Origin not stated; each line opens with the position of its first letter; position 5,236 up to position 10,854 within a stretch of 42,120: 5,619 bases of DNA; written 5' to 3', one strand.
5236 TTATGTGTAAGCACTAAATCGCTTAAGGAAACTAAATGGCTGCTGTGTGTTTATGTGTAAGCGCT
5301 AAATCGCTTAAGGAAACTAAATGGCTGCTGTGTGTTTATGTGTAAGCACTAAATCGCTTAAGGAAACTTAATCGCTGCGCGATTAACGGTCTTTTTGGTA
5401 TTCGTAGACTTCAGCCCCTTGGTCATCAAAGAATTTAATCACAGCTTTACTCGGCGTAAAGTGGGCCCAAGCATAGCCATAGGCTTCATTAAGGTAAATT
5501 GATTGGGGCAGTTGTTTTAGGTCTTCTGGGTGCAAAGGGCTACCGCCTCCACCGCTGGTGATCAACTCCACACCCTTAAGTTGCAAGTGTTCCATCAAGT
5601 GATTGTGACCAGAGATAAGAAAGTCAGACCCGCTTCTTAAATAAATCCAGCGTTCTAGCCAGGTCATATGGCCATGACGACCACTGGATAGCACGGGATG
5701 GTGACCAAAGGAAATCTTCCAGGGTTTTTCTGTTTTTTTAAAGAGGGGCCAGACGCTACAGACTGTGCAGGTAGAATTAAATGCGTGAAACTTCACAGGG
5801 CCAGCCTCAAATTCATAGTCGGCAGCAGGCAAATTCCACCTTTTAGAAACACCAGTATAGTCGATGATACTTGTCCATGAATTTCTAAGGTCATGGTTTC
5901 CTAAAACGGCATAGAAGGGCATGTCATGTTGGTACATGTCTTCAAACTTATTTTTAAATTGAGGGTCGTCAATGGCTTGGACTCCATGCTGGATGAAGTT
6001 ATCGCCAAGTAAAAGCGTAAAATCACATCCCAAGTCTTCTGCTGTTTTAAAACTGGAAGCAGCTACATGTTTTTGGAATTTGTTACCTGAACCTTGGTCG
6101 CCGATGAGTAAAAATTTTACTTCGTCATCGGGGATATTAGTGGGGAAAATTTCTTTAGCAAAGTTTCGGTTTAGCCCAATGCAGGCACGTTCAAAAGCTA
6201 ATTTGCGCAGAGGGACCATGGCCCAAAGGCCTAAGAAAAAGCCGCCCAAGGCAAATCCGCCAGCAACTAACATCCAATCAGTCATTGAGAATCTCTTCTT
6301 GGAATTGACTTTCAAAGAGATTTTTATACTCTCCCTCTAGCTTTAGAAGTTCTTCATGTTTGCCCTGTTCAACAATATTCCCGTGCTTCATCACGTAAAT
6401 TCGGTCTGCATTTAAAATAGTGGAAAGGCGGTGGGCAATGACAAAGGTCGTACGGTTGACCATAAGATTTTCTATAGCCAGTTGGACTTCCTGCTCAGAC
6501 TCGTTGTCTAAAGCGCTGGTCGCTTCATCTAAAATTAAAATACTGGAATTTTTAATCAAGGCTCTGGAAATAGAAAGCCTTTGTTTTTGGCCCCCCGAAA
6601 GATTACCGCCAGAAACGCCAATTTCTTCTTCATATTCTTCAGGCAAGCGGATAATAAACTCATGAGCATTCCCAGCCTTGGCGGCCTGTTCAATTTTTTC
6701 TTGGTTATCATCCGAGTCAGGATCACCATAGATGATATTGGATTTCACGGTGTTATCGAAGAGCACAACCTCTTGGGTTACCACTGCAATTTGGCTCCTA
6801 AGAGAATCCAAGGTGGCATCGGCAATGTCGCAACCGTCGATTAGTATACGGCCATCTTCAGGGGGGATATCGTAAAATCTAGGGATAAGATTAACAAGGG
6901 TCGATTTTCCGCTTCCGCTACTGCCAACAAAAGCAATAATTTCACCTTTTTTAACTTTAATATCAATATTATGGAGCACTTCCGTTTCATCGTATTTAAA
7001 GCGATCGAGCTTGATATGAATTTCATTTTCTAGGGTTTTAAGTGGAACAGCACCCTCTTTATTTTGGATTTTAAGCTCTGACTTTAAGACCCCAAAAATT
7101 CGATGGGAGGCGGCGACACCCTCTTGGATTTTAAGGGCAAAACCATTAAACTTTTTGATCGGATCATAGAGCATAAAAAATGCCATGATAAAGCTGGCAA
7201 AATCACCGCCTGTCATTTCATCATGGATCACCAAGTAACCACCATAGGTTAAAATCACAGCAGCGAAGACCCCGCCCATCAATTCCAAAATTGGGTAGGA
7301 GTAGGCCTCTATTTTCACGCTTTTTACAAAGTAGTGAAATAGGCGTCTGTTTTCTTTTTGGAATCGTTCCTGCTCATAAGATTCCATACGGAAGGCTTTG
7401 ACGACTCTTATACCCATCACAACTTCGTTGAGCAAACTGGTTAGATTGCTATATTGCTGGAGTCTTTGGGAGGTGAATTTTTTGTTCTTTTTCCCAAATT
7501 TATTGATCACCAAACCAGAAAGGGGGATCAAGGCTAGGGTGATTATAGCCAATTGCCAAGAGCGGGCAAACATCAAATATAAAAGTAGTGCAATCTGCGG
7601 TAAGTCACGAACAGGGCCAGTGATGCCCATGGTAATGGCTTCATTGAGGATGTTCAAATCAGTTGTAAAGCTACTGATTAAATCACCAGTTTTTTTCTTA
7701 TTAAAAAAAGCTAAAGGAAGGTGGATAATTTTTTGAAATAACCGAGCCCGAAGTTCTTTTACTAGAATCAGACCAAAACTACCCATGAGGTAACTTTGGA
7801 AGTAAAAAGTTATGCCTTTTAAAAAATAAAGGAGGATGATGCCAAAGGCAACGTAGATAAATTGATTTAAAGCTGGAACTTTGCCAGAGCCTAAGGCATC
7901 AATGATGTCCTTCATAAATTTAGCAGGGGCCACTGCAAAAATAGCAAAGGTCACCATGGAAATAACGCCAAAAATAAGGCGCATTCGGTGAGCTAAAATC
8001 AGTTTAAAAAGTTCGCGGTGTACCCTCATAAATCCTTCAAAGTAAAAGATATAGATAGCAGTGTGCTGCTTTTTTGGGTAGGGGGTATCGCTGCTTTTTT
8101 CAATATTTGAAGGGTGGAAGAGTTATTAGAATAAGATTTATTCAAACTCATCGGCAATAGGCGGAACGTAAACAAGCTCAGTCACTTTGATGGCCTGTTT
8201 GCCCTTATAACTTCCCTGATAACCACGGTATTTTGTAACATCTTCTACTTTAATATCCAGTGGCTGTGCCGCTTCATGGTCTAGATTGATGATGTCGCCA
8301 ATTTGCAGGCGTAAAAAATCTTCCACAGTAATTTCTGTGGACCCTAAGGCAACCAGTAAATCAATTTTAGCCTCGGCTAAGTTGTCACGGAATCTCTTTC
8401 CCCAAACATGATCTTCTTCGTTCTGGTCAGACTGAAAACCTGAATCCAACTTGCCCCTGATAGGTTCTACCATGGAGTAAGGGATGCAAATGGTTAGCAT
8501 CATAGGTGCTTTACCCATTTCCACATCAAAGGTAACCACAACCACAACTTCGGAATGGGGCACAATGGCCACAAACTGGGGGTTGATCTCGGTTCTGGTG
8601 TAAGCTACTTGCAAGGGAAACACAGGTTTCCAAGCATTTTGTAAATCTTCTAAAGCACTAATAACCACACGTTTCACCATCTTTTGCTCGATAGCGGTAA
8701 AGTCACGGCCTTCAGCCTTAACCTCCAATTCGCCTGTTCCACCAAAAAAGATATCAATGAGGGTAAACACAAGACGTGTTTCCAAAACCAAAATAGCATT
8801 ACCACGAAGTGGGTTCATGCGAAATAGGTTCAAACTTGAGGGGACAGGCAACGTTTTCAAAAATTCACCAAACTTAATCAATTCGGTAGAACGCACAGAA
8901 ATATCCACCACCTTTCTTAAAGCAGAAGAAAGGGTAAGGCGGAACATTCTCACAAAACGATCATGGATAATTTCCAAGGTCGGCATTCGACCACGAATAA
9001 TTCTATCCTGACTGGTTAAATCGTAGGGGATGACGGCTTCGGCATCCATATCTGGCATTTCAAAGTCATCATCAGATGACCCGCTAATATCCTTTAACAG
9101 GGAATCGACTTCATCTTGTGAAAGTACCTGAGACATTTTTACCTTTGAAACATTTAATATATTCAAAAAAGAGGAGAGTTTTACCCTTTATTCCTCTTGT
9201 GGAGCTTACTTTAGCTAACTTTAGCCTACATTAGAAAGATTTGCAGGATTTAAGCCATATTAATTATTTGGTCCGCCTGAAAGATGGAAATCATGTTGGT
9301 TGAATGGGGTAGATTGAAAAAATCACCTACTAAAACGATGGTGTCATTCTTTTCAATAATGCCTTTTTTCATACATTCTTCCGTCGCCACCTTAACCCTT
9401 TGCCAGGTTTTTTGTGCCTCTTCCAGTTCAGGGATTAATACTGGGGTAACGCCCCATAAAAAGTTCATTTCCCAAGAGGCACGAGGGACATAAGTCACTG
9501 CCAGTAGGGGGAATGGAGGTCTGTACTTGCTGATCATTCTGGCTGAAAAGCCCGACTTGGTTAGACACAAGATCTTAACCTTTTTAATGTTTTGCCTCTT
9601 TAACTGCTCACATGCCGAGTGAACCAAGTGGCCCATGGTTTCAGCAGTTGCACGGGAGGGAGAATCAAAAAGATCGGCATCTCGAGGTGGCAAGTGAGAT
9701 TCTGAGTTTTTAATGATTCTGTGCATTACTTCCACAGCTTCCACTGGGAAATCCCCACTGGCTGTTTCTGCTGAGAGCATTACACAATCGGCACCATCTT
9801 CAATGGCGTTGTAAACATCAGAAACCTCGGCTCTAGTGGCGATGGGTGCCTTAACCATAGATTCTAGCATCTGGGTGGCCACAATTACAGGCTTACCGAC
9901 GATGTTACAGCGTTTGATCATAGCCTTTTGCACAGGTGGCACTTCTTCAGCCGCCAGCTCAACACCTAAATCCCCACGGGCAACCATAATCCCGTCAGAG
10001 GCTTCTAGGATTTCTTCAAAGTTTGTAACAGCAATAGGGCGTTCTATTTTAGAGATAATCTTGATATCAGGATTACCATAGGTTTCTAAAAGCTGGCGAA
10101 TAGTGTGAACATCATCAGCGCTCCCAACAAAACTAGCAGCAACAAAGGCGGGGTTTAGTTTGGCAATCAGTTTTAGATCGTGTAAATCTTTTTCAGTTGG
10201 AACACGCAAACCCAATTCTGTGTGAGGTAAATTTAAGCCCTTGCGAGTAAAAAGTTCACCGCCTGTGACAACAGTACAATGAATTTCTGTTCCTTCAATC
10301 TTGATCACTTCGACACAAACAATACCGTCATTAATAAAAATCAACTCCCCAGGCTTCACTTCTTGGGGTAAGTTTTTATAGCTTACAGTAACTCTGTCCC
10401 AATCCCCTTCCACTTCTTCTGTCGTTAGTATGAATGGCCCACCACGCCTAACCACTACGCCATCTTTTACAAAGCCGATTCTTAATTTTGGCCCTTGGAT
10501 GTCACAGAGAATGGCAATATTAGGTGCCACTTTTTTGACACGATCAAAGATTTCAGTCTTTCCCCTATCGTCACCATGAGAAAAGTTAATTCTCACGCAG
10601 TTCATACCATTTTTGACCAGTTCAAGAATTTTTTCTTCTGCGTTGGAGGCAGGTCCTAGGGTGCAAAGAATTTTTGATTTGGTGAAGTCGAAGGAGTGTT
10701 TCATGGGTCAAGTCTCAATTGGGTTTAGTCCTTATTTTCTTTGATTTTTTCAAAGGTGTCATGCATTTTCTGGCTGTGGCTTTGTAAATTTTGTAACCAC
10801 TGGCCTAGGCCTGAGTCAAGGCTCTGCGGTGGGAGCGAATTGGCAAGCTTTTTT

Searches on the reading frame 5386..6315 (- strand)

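Call 9: search_protein_families(library=pfam, proteins=[window:5386-6315:-], max_evalue=0.001)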
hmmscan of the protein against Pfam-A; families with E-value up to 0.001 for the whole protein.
window:5386-6315:- (310 aa): 1 family
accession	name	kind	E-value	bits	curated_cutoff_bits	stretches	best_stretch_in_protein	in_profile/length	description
PF00149.33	Metallophos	-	5.2e-11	43.8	21.5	1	67-239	2-189/191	Calcineurin-like phosphoesterase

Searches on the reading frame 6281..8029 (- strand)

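Call 9: search_protein_families(library=pfam, proteins=[window:6281-8029:-], max_evalue=0.001)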
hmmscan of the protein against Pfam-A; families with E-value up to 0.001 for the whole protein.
window:6281-8029:- (583 aa): 5 families
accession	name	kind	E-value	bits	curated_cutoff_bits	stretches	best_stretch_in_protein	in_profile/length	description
PF00664.28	ABC_membrane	-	4.7e-54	184.4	28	1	19-288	6-271/274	ABC transporter transmembrane region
PF00005.33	ABC_tran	-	9.1e-32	111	25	1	352-505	1-137/137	ABC transporter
PF02463.25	SMC_N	-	2.7e-07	30.7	40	1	468-549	128-213/220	RecF/RecN/SMC N terminal domain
PF09818.15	ABC_ATPase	-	1e-05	25.1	23.2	0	454-507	136-188/283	P-loop domain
PF03193.22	RsgA_GTPase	-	0.00018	21.8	30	1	343-382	88-126/174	RsgA GTPase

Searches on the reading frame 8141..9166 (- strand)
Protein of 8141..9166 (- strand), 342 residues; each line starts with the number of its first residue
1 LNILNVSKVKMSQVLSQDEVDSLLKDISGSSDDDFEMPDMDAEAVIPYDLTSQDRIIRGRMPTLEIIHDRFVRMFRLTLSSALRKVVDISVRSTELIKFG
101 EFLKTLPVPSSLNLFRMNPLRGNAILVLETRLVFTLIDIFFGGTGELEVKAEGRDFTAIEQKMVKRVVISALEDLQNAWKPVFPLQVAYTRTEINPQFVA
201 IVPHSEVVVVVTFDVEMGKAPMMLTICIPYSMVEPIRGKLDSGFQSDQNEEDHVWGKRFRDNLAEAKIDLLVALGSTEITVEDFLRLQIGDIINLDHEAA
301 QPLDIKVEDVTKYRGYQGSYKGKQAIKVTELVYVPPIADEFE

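Call 9: search_protein_families(library=pfam, proteins=[window:8141-9166:-], max_evalue=0.001)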
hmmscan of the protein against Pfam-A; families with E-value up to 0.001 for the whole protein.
window:8141-9166:- (342 aa): 2 families
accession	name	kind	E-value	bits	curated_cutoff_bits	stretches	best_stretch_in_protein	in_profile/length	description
PF02154.20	FliM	-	2.7e-68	230.1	27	1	48-240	1-192/192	Flagellar motor switch protein FliM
PF01052.25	FliMN_C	-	2e-19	69.7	23.8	1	262-332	2-72/73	Type III flagellar switch regulator (C-ring) FliN C-term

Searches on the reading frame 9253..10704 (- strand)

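Call 9: search_protein_families(library=pfam, proteins=[window:9253-10704:-], max_evalue=0.001)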
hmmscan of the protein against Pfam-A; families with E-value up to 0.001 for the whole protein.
window:9253-10704:- (484 aa): 3 families
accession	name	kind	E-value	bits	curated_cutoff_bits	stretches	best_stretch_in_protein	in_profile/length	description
PF00224.27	PK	-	3.5e-109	365.3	30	1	8-324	2-328/328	Pyruvate kinase, barrel domain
PF02887.21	PK_C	-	1.8e-23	83.3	28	1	361-474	4-113/114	Pyruvate kinase, alpha/beta domain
PF03328.21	HpcH_HpaI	-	0.00095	18.9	25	0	160-270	58-178/221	HpcH/HpaI aldolase/citrate lyase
